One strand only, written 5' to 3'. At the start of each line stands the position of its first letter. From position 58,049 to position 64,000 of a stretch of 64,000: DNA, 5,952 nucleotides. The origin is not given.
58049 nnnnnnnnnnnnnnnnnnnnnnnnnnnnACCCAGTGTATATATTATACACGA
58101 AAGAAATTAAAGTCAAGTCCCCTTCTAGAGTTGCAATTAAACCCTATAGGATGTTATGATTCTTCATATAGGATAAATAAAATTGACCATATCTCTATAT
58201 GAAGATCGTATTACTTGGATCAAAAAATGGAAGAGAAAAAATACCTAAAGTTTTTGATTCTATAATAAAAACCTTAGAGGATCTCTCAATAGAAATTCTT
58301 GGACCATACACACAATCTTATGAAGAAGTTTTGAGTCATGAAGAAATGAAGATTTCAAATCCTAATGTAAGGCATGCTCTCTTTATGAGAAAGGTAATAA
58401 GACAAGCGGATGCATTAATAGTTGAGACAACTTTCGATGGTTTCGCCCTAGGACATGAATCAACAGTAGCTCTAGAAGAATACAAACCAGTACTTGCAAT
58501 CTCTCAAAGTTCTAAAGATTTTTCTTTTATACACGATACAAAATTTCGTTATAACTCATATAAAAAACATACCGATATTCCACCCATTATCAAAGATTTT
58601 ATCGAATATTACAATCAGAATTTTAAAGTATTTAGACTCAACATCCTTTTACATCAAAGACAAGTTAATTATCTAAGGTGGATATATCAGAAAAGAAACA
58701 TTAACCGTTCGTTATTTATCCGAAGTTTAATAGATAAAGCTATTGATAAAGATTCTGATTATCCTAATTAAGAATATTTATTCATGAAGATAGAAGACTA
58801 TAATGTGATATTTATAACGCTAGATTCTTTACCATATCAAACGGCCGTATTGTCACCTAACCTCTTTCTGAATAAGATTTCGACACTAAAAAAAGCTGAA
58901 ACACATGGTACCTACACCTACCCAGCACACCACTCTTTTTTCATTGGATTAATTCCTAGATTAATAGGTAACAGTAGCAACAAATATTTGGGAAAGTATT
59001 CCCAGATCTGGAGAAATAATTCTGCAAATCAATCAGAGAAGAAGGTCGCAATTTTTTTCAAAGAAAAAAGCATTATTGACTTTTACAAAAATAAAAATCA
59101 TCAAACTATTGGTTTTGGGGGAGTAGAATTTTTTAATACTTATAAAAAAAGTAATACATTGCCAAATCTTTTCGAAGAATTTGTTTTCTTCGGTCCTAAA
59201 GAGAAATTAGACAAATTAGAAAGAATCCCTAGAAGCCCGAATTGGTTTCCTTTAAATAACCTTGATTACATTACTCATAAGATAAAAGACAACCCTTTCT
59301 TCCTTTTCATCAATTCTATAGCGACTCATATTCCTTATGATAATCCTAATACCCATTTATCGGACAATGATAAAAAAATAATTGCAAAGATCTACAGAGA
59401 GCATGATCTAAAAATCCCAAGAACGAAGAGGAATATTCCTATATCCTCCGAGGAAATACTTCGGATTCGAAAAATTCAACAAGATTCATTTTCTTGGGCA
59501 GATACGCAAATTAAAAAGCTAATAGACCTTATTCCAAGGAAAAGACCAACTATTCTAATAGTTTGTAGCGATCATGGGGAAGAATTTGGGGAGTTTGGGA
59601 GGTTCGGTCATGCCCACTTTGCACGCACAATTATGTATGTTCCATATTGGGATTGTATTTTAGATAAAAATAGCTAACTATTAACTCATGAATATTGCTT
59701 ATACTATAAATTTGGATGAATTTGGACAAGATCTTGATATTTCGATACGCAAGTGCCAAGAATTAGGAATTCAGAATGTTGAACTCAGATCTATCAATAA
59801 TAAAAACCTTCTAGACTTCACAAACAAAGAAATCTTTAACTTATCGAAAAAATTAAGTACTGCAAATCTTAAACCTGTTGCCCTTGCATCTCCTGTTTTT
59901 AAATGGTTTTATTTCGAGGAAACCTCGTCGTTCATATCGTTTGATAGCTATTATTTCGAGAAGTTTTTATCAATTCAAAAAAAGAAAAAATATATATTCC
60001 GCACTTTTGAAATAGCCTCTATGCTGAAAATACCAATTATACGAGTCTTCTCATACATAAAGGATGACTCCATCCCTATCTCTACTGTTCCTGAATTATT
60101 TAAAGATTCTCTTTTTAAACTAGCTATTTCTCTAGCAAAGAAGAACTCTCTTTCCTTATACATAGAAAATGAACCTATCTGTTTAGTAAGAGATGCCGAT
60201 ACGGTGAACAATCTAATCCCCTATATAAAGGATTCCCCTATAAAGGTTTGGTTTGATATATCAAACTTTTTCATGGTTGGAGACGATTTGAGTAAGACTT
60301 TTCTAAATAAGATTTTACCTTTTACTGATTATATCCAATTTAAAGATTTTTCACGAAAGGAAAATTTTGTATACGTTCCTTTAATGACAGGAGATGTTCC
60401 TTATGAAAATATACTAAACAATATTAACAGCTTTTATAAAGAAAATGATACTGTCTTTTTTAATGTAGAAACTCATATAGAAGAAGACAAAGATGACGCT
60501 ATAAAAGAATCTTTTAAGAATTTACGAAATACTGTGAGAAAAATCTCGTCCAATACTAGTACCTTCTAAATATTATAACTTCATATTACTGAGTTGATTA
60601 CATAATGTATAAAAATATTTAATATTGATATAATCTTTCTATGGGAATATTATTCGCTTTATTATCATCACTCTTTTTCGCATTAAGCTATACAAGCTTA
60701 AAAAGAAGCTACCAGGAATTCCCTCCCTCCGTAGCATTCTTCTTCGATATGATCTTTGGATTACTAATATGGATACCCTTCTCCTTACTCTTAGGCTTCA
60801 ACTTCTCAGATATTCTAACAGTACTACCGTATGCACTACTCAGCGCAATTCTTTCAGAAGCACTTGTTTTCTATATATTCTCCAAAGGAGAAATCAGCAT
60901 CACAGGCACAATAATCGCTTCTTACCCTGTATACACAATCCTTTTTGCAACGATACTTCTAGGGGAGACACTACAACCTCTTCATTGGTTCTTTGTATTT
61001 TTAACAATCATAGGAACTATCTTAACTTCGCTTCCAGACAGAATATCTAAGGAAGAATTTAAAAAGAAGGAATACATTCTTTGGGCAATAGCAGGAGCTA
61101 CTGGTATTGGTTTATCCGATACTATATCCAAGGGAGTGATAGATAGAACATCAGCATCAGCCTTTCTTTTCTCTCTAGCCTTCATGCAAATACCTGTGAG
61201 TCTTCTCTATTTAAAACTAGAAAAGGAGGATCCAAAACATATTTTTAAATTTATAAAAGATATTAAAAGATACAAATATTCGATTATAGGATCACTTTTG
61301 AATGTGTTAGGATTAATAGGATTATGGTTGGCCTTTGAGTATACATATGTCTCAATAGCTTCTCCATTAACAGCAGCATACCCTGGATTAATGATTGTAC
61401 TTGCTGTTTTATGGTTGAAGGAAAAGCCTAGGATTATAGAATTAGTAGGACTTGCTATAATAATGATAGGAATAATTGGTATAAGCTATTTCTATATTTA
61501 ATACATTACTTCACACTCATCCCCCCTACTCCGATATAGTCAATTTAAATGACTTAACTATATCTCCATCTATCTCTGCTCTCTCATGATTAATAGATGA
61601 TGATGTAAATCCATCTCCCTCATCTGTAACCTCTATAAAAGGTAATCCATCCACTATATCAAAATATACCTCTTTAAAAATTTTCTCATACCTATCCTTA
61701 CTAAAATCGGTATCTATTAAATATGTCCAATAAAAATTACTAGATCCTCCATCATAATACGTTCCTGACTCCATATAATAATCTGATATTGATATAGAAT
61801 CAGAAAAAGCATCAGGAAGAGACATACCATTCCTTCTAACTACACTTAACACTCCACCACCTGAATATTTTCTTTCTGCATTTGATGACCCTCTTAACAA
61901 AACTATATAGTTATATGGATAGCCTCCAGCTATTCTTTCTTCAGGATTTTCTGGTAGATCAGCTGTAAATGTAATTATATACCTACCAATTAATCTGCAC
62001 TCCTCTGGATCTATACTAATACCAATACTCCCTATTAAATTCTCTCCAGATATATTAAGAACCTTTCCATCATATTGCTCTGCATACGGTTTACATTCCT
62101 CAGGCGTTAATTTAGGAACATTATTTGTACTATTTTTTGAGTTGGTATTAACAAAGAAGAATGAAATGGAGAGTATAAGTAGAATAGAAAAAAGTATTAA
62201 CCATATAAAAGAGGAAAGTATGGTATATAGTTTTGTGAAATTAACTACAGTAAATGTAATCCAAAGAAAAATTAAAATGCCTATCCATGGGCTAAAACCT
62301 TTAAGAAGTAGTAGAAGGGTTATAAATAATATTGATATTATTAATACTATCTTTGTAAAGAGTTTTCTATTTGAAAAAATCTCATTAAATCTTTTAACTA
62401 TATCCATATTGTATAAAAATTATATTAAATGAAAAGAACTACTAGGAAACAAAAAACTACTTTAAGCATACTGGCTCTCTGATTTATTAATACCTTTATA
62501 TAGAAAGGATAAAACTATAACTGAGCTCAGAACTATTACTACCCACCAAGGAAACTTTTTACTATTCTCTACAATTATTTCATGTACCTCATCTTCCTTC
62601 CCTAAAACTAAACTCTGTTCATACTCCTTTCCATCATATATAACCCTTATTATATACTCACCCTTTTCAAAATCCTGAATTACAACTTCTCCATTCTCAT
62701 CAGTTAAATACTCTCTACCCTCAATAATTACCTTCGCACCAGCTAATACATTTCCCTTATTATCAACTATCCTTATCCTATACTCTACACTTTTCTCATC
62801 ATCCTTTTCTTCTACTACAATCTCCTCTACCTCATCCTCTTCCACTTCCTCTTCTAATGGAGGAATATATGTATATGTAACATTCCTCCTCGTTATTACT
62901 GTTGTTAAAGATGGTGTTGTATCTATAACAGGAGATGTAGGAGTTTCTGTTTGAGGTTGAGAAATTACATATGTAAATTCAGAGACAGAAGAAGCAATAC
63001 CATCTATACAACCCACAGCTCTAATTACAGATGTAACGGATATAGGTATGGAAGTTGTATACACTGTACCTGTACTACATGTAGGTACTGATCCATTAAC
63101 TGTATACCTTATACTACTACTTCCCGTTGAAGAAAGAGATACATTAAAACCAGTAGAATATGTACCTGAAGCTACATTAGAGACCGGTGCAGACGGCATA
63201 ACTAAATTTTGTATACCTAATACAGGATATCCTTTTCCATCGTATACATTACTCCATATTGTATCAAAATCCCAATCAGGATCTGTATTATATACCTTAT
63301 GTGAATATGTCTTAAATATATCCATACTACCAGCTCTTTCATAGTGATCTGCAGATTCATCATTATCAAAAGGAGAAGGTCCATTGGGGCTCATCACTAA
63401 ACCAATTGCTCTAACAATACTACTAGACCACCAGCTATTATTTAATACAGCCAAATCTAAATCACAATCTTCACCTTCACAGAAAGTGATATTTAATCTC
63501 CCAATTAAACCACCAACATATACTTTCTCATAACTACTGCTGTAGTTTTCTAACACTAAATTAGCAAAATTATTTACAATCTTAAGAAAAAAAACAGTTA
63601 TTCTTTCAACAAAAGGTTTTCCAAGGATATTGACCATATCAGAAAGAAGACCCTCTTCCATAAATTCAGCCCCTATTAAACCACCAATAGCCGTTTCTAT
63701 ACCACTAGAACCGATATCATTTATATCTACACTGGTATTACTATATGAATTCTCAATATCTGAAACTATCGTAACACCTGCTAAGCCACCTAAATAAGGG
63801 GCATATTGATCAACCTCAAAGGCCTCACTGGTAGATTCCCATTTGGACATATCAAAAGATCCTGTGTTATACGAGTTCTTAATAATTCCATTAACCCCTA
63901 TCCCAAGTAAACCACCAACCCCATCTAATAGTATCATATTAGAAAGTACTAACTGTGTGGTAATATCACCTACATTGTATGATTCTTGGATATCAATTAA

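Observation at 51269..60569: Seven-gene operon joining an HprK-like kinase and an archaeal-type SAM synthetase to sugar/cyclitol-modifying enzymes, with a divergent module alongside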

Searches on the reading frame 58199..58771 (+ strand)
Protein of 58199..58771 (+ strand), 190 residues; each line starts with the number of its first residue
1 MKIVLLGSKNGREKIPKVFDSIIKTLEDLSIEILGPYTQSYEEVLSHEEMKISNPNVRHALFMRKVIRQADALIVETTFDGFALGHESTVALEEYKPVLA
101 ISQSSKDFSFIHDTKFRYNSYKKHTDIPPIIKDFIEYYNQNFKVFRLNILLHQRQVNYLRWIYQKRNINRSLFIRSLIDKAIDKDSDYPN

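Call 4: search_protein_families(library=pfam, proteins=[window:58199-58771:+], max_evalue=0.01)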
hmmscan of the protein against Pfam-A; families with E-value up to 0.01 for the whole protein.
window:58199-58771:+ (190 aa): 0 families
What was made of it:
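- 58199..58771 (+): Divergent 190-aa gene: a DNPH1/NDT-fold domain (about 1-140) plus an RHH-like tail (about 143-184). Proposed nucleotide-sensing local regulator, or possibly an N-glycosidase. No Pfam hit (call 4).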

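Call 5: search_protein_families(library=ncbifam, proteins=[window:58199-58771:+], max_evalue=0.01)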
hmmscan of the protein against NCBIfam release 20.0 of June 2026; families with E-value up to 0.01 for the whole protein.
window:58199-58771:+ (190 aa): 0 families

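Call 27: search_solved_structures(query=window:58199-58771:+, max_evalue=10)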
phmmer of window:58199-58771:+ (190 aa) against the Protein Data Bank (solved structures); distinct sequences matched with E-value up to 10: 2.
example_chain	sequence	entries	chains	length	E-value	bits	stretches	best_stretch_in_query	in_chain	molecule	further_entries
2ig3_A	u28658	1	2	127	0.36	14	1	118-159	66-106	Group III truncated haemoglobin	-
4be3_A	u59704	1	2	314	0.82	12.8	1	76-134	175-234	ALGINATE LYASE, FAMILY PL7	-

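Call 67: search_solved_structures(query=A3, max_evalue=10, show_alignments=3)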
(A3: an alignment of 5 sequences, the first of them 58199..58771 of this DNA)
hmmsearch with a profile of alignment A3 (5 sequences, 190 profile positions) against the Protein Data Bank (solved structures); distinct sequences matched with E-value up to 10: 4.
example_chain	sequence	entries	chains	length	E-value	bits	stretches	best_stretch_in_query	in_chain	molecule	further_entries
2klh_A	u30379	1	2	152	0.39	13.7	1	66-139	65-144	c-Myc-responsive protein Rcl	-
4fyh_A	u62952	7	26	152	0.4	13.7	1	67-139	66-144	Deoxyribonucleoside 5'-monophosphate N-glycosidase | 2'-deoxynucleoside 5'-phosphate N-hydrolase 1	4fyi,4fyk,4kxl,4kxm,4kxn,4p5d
2khz_A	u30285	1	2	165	0.66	13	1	67-138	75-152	c-Myc-responsive protein Rcl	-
8xy6_I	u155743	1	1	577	7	9.6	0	112-147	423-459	M1249L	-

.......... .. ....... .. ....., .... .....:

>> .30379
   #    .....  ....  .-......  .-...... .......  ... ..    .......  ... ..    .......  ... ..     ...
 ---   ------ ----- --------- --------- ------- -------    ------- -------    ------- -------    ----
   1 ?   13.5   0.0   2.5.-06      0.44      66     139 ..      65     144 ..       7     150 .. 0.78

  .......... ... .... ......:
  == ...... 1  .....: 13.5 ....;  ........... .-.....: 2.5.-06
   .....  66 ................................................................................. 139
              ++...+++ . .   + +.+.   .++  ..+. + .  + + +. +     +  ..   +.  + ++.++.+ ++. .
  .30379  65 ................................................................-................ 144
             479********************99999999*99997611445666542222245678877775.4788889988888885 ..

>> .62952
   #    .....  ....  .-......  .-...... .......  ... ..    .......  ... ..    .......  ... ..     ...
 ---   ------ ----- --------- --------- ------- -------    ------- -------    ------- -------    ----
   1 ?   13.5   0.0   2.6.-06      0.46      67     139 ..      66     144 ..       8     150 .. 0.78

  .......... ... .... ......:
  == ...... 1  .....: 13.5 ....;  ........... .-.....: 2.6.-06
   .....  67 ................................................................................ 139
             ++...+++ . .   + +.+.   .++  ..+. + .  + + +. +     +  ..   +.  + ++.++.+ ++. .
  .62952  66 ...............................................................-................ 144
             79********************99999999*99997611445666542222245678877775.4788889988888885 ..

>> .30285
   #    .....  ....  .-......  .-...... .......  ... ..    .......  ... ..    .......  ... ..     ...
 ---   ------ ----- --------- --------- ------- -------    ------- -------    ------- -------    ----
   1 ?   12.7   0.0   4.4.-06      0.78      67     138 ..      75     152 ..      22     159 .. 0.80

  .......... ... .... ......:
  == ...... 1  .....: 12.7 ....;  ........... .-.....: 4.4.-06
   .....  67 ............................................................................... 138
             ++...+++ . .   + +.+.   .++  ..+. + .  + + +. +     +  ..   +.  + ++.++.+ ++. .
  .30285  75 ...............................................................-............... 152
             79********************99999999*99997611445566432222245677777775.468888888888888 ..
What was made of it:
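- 58199..58771 (+): A profile search of PDB puts Rcl/DNPH1 on top at a non-significant E of 0.4 (call 67).
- On Nucleoside 2-deoxyribosyltransferase superfamily (p190): A profile search of PDB gives E 0.4 to Rcl (call 67).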

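Call 76: find_homologous_proteins(query=window:58199-58771:+, max_evalue=0.001)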
Query window:58199-58771:+ (190 aa): 7 proteins with E <= 0.001 among 60 candidates.
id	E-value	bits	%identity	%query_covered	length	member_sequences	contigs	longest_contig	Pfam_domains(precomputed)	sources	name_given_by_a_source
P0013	6.2e-120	416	100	100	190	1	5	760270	-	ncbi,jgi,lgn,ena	jgi:hypothetical protein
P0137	1.0e-101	356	85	100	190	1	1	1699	-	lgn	-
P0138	9.3e-73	262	62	99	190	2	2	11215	-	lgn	-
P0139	2.7e-72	260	60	99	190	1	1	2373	-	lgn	-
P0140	6.6e-63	230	56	98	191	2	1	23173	-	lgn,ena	-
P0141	1.2e-56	209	52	96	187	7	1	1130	-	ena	-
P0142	7.0e-56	207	51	99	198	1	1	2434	-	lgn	-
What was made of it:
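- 58199..58771 (+): Only 7 homologues exist in 5.8e9 proteins (call 76).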

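Call 86: search_protein_families(library=padloc, proteins=[window:58199-58771:+], max_evalue=0.001)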
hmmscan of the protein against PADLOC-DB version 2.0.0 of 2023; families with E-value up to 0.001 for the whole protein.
window:58199-58771:+ (190 aa): 0 families

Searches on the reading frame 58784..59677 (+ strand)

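Call 4: search_protein_families(library=pfam, proteins=[window:58784-59677:+], max_evalue=0.01)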
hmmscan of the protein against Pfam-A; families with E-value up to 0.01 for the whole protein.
window:58784-59677:+ (297 aa): 1 family
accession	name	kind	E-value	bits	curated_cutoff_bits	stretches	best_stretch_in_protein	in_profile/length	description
PF00884.28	Sulfatase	-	8.1e-11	42.2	25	1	29-271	33-248/301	Sulfatase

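Call 5: search_protein_families(library=ncbifam, proteins=[window:58784-59677:+], max_evalue=0.01)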
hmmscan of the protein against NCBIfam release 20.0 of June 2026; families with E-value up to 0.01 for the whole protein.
window:58784-59677:+ (297 aa): 3 families
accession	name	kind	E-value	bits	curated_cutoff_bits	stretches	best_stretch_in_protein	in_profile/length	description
NF038075.1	fam_STM4013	hypoth_equivalog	1e-31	110.4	250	1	3-292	5-260/261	STM4013/SEN3800 family hydrolase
NF010322.0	PRK13759.1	equivalog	5.1e-07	28.5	481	1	153-285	183-321/486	arylsulfatase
TIGR03417.1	chol_sulfatase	equivalog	0.00011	21.2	433.45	1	214-282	237-308/500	choline-sulfatase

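Call 86: search_protein_families(library=padloc, proteins=[window:58784-59677:+], max_evalue=0.001)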
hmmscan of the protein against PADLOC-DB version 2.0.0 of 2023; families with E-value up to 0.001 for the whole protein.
window:58784-59677:+ (297 aa): 0 families

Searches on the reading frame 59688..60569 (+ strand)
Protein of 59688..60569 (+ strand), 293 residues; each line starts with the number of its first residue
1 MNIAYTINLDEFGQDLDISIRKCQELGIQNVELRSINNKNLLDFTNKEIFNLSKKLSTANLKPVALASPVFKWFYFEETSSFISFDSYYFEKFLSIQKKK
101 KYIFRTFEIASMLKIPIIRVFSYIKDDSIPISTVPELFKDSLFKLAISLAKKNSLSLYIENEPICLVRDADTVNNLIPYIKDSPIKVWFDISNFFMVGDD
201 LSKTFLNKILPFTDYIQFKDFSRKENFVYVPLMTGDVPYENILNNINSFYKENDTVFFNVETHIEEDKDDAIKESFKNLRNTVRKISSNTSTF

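Call 4: search_protein_families(library=pfam, proteins=[window:59688-60569:+], max_evalue=0.01)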
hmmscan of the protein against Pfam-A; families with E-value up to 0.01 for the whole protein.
window:59688-60569:+ (293 aa): 1 family
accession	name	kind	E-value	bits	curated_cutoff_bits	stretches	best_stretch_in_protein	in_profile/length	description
PF01261.30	AP_endonuc_2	-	1.8e-12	47.9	31.1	1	20-281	1-248/249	Xylose isomerase-like TIM barrel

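Call 5: search_protein_families(library=ncbifam, proteins=[window:59688-60569:+], max_evalue=0.01)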
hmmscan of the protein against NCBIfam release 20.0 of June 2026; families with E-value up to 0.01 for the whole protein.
window:59688-60569:+ (293 aa): 2 families
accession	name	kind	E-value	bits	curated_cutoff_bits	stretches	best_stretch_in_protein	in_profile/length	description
NF009688.0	PRK13209.1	subfamily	7.6e-07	28.4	317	1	98-273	96-264/286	L-ribulose-5-phosphate 3-epimerase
TIGR00542.1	hxl6Piso_put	equivalog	0.0028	17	272.15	1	135-272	128-259/279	L-ribulose-5-phosphate 3-epimerase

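Call 86: search_protein_families(library=padloc, proteins=[window:59688-60569:+], max_evalue=0.001)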
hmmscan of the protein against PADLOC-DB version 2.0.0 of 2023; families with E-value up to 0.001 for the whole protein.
window:59688-60569:+ (293 aa): 0 families

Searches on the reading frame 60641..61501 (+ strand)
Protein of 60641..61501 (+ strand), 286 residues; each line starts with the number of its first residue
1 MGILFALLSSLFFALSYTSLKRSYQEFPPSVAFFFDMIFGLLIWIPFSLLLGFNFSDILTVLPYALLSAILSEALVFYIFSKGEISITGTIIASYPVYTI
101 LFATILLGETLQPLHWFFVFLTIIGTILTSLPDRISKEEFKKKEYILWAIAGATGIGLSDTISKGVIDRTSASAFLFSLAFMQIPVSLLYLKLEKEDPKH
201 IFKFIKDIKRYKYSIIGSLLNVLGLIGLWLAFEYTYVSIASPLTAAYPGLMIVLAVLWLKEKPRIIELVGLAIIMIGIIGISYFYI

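Call 4: search_protein_families(library=pfam, proteins=[window:60641-61501:+], max_evalue=0.01)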
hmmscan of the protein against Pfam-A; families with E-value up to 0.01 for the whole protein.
window:60641-61501:+ (286 aa): 3 families
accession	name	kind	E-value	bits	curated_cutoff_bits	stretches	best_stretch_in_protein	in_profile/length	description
PF00892.27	EamA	-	1.9e-31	109.6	28.2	2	1-130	2-134/135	EamA-like transporter family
PF03151.22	TPT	-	4.4e-08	33.3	30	2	53-131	60-137/291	Triose-phosphate Transporter family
PF10639.15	TMEM234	-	8.2e-05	23.1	30.1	1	199-279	30-110/113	Putative transmembrane family 234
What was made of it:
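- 60641..61501 (+): EamA/DMT transporter (286 aa). Lineage-specific neighbour; membership of the system is unproven. PF00892 at 2e-31 (call 4).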

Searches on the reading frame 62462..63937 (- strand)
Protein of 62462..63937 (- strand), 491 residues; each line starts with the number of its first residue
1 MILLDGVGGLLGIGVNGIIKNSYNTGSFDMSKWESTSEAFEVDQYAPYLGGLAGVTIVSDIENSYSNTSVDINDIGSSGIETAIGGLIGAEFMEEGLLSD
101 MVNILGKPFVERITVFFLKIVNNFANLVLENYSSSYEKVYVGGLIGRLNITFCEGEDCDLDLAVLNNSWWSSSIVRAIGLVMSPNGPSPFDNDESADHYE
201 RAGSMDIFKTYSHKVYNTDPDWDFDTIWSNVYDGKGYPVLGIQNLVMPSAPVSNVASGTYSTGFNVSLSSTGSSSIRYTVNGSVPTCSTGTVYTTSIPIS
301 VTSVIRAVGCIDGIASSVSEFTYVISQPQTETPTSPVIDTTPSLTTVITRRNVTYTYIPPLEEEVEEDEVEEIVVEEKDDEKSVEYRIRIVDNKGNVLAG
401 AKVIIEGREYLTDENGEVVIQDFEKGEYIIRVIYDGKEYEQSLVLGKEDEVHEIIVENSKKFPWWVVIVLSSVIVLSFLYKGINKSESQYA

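Call 4: search_protein_families(library=pfam, proteins=[window:62462-63937:-], max_evalue=0.01)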
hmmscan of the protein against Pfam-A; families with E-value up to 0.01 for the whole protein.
window:62462-63937:- (491 aa): 5 families
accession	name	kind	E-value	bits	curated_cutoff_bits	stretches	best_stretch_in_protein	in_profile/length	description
PF13290.12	CHB_HEX_C_1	-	2.9e-11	43.6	22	1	256-317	2-63/67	Chitobiase/beta-hexosaminidase C-terminal domain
PF13287.12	Fn3_assoc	-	2.7e-08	34.2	23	1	266-323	1-59/59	Fn3 associated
PF07581.17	Glug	-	1.4e-05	25.6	20.5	0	6-27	4-26/28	The GLUG motif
PF13620.12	CarboxypepD_reg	-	0.00016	22.4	32.3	1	389-438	5-60/82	Carboxypeptidase regulatory-like domain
PF13715.12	CarbopepD_reg_2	-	0.0006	20.2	32.2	1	390-455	5-73/88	CarboxypepD_reg-like domain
